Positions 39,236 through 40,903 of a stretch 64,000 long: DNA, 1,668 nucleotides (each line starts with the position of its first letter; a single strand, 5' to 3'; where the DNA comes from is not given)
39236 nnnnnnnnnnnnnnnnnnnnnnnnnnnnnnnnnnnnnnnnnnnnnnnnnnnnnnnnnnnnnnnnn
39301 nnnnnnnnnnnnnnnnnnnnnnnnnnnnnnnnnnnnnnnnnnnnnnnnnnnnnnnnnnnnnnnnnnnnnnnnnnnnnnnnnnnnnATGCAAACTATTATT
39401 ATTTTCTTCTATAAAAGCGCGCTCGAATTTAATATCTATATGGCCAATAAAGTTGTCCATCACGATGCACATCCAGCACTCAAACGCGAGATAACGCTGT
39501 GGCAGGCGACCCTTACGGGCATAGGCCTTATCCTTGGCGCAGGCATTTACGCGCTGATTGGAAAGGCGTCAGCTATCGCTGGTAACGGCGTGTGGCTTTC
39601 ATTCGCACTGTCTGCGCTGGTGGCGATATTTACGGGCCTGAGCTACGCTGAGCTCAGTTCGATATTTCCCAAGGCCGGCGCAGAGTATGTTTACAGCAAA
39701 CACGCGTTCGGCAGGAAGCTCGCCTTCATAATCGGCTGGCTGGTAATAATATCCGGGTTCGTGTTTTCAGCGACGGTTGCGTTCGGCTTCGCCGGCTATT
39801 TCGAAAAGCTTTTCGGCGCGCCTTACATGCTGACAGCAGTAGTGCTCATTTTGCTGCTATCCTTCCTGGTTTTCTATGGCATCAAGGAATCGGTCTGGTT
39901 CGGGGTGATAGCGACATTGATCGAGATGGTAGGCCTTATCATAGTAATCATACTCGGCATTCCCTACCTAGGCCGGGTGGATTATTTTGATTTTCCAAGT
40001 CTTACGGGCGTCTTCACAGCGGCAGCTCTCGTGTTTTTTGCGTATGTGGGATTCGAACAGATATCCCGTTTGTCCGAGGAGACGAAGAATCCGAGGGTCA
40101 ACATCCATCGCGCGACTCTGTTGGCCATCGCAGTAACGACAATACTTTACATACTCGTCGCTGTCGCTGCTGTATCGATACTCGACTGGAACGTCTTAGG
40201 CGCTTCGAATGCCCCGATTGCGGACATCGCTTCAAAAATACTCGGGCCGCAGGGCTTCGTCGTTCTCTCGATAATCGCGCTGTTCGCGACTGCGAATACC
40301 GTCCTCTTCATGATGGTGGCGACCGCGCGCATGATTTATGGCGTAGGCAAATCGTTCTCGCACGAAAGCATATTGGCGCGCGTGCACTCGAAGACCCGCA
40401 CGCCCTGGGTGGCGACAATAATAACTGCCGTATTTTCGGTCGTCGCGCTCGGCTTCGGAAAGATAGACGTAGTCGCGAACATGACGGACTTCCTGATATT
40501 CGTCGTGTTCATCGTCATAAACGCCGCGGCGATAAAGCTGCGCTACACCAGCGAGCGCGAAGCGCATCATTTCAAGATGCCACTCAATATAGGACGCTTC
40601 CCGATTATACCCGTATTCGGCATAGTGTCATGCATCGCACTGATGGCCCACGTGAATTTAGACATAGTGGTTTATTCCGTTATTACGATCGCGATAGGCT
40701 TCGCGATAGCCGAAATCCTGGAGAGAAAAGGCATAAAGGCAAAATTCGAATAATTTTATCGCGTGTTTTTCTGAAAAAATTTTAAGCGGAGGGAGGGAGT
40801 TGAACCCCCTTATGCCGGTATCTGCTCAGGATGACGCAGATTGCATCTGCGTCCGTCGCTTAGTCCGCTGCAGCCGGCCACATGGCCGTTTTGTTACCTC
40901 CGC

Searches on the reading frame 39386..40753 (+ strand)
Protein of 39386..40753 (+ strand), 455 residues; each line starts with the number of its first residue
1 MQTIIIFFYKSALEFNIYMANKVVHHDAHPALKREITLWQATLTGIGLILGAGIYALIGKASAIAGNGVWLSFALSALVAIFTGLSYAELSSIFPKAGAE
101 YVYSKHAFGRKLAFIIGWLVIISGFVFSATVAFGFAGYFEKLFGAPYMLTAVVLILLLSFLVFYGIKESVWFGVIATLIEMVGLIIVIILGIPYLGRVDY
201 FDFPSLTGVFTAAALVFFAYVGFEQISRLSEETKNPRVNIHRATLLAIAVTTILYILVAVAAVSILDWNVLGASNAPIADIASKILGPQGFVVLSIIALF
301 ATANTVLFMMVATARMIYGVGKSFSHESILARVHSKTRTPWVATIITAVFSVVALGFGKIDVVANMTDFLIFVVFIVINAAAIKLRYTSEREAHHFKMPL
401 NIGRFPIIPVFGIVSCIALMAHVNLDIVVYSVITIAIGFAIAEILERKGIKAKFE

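Call 12: search_protein_families(library=pfam, proteins=[window:39386-40753:+])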
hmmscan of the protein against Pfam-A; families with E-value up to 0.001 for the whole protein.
window:39386-40753:+ (455 aa): 2 families
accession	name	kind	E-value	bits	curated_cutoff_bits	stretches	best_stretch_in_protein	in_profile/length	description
PF13520.12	AA_permease_2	-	2.6e-44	152.3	27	1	36-423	1-404/427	Amino acid permease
PF00324.27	AA_permease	-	5.7e-39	134.5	24.6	1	42-428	3-425/470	Amino acid permease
